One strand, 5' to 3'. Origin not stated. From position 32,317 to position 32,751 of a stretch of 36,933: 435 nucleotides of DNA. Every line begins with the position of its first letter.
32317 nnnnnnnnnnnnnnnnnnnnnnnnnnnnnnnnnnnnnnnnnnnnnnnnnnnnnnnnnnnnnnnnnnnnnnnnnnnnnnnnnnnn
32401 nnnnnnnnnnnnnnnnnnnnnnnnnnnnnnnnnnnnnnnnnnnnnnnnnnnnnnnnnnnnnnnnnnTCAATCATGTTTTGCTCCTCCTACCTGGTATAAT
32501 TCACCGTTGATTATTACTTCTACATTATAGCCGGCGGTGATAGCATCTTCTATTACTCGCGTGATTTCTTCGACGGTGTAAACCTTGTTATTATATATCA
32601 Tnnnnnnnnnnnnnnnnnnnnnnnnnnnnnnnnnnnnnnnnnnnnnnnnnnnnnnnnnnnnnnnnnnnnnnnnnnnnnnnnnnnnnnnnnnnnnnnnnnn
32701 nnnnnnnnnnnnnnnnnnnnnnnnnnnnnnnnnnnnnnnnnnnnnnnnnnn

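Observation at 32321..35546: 3.2-kb cassette bounded by exact 18-bp direct repeats, with foreign-looking composition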

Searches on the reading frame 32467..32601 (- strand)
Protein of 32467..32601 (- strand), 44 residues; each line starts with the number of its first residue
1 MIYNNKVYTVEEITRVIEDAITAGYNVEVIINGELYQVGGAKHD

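Call 10: search_protein_families(library=pfam, proteins=[window:32467-32601:-], max_evalue=0.1)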
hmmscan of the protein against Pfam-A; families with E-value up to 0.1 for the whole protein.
window:32467-32601:- (44 aa): 0 families

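Call 11: search_protein_families(library=phrogs, proteins=[window:32467-32601:-], max_evalue=0.1)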
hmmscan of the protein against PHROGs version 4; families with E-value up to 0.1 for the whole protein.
window:32467-32601:- (44 aa): 1 family
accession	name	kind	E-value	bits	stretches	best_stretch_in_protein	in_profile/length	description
phrog_20307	-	unknown function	0.1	14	0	10-34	8-31/70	-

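Call 48: search_protein_families(library=ncbifam, proteins=[window:32467-32601:-], max_evalue=0.1)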
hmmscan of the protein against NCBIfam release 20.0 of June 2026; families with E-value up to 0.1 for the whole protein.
window:32467-32601:- (44 aa): 0 families

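Call 49: search_protein_families(library=padloc, proteins=[window:32467-32601:-], max_evalue=0.1)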
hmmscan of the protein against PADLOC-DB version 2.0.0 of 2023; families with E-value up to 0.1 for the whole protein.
window:32467-32601:- (44 aa): 0 families
